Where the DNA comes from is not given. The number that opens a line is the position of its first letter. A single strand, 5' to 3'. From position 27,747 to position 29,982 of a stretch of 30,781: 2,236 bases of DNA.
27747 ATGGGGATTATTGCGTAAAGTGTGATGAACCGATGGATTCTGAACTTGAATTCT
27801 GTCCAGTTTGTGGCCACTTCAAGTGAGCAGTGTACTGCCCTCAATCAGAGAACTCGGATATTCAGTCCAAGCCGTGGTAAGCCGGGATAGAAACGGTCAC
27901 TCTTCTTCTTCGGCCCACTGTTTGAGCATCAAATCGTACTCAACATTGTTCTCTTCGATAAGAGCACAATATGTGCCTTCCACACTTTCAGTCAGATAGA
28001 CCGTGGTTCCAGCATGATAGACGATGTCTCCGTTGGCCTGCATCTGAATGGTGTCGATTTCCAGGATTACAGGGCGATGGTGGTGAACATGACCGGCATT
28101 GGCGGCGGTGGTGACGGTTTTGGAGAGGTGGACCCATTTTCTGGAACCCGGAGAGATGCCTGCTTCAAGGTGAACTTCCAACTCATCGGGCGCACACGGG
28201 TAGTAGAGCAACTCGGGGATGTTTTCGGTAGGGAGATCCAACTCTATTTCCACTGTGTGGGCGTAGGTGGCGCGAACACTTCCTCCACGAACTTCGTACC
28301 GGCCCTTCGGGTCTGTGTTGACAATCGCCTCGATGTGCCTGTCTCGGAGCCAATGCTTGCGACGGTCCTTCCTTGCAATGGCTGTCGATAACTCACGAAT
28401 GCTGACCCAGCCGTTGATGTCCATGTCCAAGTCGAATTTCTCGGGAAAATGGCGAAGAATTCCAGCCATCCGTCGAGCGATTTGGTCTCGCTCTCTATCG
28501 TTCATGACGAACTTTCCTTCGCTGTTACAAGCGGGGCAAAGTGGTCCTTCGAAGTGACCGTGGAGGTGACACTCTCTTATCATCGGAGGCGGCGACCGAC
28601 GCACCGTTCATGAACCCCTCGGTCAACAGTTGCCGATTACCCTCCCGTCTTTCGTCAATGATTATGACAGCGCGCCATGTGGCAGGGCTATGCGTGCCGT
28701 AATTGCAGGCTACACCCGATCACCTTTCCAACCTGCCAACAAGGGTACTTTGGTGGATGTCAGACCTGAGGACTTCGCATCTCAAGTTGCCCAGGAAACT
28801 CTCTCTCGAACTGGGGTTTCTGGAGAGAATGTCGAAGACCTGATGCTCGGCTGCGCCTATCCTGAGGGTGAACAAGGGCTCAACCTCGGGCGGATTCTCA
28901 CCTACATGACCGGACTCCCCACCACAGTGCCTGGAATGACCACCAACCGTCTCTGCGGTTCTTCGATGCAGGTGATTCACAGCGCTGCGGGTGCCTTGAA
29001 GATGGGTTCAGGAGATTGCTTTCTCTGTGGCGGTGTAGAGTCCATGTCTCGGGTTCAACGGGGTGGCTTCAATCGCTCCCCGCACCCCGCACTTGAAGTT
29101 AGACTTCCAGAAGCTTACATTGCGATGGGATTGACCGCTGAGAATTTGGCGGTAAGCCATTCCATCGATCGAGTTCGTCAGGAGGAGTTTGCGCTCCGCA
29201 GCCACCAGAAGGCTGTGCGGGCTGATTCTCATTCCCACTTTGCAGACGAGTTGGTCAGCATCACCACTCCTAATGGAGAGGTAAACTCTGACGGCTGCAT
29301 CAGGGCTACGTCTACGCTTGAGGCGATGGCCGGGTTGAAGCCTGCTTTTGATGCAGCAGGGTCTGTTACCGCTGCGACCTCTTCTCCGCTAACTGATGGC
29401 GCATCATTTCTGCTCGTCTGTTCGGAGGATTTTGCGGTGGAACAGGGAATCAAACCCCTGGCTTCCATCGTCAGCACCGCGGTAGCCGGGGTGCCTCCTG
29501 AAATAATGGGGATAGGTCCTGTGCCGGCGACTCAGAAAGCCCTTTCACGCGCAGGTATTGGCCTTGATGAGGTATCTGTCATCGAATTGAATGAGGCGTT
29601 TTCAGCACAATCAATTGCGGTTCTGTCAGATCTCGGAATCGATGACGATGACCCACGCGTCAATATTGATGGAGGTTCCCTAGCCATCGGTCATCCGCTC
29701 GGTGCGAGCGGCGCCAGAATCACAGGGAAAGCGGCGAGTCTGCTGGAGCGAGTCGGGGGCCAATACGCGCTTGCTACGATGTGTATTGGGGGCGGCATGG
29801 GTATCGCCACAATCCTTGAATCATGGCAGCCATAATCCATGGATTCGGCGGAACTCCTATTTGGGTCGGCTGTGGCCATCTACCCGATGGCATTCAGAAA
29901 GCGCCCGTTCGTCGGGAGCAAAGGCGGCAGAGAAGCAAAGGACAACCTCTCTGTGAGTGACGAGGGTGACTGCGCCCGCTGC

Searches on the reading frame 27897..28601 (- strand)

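Call 62: search_protein_families(library=pfam, proteins=[window:27897-28601:-])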
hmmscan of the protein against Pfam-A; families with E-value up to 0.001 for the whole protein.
window:27897-28601:- (234 aa): 1 family
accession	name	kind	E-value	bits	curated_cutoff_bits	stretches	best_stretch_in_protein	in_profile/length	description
PF01885.22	PTS_2-RNA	-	2.6e-25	89.9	26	1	38-205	3-176/177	RNA 2'-phosphotransferase, Tpt1 / KptA family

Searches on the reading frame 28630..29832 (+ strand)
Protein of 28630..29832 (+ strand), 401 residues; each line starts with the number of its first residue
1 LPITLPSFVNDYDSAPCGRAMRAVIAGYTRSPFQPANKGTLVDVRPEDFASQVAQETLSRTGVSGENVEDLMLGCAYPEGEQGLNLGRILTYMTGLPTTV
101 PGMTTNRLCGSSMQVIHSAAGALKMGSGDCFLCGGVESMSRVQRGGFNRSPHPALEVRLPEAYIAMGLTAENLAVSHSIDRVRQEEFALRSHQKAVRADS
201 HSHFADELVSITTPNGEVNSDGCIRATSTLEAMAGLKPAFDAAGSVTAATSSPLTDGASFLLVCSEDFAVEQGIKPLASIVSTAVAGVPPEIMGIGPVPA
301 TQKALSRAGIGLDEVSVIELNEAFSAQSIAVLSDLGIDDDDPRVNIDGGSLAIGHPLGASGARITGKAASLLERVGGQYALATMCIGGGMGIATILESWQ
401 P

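Call 62: search_protein_families(library=pfam, proteins=[window:28630-29832:+])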
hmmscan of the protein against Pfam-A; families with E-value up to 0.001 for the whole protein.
window:28630-29832:+ (401 aa): 3 families
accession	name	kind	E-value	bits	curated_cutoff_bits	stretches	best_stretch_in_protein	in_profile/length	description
PF00108.29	Thiolase_N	-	4.1e-57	193.9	26.4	1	24-267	2-260/260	Thiolase, N-terminal domain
PF02803.24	Thiolase_C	-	1.5e-43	147.8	27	1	275-397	2-122/123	Thiolase, C-terminal domain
PF22691.2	Thiolase_C_1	-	3.6e-05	24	28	0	300-337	23-60/144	Thiolase C-terminal domain-like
